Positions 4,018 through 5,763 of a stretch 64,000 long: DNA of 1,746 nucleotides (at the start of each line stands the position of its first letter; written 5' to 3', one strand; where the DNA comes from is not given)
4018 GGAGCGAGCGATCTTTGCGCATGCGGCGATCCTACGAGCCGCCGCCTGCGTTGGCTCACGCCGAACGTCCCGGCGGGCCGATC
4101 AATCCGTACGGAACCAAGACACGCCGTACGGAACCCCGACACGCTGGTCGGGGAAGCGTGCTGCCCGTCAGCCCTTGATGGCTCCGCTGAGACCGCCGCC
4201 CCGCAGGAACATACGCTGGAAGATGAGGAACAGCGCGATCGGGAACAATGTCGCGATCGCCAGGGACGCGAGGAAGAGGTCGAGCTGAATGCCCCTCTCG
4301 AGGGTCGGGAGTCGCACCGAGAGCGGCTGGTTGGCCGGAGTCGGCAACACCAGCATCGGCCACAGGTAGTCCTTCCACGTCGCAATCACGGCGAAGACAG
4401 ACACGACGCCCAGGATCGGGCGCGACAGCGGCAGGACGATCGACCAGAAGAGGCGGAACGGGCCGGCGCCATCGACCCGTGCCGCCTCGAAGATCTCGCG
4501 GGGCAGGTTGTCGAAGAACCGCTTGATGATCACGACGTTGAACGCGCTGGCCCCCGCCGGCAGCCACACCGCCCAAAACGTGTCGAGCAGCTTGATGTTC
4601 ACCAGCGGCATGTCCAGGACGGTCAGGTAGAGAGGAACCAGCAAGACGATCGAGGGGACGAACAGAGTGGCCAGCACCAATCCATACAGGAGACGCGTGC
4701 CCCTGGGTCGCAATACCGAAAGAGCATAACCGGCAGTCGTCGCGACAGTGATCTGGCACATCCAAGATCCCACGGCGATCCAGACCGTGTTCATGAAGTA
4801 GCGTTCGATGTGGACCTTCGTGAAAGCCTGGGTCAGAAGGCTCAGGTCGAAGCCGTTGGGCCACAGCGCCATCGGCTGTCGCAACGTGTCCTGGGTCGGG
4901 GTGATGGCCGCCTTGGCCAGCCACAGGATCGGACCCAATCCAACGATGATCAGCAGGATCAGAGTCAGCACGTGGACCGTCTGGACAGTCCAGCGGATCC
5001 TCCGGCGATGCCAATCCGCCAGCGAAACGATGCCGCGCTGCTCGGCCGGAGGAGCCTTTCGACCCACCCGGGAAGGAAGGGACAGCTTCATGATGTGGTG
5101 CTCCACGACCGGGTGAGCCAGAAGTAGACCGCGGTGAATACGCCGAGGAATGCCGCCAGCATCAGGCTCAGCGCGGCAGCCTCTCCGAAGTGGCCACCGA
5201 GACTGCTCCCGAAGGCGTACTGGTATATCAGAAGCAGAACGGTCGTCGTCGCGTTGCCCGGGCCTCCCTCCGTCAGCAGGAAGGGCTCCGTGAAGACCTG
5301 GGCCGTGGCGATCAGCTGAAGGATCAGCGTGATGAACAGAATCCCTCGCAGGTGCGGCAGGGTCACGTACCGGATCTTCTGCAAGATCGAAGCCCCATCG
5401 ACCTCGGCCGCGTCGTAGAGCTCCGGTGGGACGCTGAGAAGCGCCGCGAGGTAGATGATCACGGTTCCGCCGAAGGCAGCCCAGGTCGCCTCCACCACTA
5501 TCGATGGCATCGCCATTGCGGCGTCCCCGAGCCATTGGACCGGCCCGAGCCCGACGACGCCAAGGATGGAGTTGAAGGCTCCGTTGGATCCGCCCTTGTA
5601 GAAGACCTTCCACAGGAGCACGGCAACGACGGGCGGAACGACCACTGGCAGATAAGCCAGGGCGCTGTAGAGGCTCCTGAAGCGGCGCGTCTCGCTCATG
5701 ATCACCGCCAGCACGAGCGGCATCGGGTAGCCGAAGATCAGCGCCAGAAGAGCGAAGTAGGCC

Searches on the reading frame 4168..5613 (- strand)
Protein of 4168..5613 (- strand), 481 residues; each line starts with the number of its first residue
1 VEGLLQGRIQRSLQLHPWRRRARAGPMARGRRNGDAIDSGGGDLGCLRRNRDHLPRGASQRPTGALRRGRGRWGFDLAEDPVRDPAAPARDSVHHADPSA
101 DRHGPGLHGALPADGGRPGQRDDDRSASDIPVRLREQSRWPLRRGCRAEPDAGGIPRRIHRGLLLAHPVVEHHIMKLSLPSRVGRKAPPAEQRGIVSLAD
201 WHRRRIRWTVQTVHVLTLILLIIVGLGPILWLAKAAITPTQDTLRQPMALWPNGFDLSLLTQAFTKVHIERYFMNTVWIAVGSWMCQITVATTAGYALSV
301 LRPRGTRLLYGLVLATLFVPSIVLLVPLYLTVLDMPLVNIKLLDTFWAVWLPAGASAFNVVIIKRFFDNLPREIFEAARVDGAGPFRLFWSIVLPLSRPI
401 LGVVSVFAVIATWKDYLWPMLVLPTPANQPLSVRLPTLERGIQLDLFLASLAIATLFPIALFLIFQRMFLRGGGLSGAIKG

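Call 81: search_protein_families(library=pfam, proteins=[window:4168-5613:-], max_evalue=0.01)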
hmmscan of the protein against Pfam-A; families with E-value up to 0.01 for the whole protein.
window:4168-5613:- (481 aa): 1 family
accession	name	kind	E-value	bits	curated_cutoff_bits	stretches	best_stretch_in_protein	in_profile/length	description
PF00528.27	BPD_transp_1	-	1.3e-15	58.1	26.4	1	294-469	4-178/184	Binding-protein-dependent transport system inner membrane component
